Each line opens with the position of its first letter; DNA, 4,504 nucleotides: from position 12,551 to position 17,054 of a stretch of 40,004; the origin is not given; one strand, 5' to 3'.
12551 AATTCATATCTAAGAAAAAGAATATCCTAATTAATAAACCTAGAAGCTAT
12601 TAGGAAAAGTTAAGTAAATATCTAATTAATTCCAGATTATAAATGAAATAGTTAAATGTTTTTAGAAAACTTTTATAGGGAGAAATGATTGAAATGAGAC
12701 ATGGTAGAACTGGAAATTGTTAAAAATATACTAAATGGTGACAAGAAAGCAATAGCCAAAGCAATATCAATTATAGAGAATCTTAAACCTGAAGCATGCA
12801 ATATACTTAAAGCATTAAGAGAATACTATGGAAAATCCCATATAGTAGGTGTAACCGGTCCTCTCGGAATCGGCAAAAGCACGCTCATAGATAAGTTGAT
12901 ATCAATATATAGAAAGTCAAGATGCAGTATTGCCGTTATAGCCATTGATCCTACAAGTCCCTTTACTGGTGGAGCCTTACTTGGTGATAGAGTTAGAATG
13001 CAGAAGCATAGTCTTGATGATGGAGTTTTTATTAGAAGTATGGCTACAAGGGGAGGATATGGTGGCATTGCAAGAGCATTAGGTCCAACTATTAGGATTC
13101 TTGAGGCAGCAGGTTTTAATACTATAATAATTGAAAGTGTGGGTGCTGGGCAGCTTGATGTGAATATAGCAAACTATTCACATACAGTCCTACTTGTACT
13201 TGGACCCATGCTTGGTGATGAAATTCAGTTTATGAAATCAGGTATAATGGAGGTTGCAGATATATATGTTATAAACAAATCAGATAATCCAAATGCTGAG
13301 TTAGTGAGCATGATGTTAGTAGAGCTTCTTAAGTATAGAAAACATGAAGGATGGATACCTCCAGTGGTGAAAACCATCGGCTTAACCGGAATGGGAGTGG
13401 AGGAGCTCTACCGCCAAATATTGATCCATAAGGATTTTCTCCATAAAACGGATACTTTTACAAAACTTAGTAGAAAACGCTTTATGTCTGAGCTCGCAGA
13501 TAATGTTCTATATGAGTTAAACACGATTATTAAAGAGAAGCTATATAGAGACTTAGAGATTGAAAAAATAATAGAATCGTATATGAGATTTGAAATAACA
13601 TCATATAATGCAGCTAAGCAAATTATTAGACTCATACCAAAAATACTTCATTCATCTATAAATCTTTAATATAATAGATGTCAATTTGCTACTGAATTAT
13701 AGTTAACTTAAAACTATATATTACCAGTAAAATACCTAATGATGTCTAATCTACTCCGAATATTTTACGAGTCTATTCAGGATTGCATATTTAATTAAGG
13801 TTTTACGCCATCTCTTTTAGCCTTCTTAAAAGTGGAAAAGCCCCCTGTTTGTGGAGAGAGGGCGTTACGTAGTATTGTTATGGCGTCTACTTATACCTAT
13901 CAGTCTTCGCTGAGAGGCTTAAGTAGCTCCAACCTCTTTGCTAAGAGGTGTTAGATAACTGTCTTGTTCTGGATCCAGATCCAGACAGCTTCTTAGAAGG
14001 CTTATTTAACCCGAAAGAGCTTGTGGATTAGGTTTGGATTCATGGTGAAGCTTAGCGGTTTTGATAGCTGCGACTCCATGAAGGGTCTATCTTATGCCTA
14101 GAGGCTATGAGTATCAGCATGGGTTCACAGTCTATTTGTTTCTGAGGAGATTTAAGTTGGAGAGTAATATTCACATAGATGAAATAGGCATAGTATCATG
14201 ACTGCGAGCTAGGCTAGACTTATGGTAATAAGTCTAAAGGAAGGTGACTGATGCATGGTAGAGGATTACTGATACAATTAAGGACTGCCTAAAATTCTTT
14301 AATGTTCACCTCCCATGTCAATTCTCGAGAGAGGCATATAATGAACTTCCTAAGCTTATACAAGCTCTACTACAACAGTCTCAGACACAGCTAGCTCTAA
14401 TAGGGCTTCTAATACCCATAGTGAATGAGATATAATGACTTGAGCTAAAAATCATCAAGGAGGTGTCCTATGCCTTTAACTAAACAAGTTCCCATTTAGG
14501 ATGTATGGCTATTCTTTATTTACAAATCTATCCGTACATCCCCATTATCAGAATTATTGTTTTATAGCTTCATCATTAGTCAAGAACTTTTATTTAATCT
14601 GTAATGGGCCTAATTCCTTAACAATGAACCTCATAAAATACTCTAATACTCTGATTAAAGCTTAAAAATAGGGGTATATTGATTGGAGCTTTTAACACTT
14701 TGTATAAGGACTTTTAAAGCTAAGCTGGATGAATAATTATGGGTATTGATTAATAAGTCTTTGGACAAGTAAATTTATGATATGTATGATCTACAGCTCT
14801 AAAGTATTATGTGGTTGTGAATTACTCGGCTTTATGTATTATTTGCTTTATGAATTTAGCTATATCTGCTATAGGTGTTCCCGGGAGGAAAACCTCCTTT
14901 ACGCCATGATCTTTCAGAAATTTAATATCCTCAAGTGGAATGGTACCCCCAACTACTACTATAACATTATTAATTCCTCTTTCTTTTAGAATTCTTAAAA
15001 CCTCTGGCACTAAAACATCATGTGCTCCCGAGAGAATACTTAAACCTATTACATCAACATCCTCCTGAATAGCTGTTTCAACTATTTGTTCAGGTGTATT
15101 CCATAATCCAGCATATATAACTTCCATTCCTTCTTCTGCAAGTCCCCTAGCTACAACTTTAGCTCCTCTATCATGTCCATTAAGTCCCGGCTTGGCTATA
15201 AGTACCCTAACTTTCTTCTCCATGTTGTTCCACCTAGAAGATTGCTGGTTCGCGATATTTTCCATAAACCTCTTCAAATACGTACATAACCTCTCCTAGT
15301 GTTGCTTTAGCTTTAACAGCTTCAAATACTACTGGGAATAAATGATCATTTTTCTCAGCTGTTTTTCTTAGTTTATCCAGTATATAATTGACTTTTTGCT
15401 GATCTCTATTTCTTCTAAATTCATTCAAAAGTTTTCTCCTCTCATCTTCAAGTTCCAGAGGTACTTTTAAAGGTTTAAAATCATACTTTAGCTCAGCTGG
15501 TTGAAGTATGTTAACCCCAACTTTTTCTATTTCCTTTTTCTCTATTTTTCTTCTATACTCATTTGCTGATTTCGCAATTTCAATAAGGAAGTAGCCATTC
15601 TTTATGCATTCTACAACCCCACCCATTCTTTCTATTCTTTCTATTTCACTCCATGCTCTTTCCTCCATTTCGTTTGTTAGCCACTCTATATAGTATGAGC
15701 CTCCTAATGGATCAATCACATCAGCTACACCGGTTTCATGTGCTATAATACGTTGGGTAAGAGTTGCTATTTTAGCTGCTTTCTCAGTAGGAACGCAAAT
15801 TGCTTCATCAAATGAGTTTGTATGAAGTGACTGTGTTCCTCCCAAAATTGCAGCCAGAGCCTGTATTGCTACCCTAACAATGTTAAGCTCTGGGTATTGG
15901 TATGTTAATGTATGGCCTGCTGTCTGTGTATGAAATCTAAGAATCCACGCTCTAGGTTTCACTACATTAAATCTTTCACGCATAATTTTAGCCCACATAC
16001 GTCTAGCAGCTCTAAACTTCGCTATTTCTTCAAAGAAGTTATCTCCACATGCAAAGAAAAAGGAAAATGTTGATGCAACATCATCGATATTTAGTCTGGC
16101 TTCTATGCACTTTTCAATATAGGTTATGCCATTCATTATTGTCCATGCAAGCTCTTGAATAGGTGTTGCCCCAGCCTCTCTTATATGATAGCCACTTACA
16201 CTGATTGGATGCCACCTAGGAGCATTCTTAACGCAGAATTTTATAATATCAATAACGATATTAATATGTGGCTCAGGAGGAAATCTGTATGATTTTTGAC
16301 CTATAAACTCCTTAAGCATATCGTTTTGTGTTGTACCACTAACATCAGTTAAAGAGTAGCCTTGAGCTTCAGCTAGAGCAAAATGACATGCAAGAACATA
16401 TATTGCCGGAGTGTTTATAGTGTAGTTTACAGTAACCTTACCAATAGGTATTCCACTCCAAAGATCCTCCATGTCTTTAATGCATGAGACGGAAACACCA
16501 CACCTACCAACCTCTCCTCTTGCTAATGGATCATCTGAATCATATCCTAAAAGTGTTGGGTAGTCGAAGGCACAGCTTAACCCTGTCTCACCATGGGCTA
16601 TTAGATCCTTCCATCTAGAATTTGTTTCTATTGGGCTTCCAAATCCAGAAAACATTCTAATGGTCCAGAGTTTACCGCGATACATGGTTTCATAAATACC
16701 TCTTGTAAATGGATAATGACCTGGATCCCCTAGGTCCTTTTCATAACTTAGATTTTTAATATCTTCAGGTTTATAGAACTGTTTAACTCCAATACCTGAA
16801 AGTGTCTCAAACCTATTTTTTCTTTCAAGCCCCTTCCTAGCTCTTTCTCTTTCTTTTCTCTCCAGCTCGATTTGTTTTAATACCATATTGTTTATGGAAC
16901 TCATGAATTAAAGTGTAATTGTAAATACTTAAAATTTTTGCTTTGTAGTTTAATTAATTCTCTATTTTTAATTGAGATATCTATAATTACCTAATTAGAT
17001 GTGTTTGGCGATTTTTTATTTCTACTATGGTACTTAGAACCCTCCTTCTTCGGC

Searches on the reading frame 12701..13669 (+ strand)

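Call 14: search_protein_families(library=pfam, proteins=[window:12701-13669:+], max_evalue=0.0001)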
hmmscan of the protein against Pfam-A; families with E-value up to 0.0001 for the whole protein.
window:12701-13669:+ (322 aa): 3 families
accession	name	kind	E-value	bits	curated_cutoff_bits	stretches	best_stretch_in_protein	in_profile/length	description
PF03308.22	MeaB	-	2e-79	266.8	23.1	1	18-273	1-264/273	Methylmalonyl Co-A mutase-associated GTPase MeaB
PF02492.25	cobW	-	4.5e-06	26.8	20.7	0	48-208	2-168/180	CobW/HypB/UreG, nucleotide-binding domain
PF00009.33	GTP_EFTU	-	8.4e-05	22.7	26.5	0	183-241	120-183/188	Elongation factor Tu GTP binding domain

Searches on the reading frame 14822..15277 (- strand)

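Call 14: search_protein_families(library=pfam, proteins=[window:14822-15277:-], max_evalue=0.0001)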
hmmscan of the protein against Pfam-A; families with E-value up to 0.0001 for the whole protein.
window:14822-15277:- (151 aa): 1 family
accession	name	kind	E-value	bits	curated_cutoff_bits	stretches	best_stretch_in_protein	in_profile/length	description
PF02310.24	B12-binding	-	1.8e-22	79.9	32.1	1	24-134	2-114/121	B12 binding domain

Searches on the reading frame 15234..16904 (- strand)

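Call 14: search_protein_families(library=pfam, proteins=[window:15234-16904:-], max_evalue=0.0001)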
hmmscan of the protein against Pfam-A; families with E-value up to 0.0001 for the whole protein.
window:15234-16904:- (556 aa): 1 family
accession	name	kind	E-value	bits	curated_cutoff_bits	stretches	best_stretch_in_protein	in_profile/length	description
PF01642.28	MM_CoA_mutase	-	1.5e-195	651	22.1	1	34-548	2-512/512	Methylmalonyl-CoA mutase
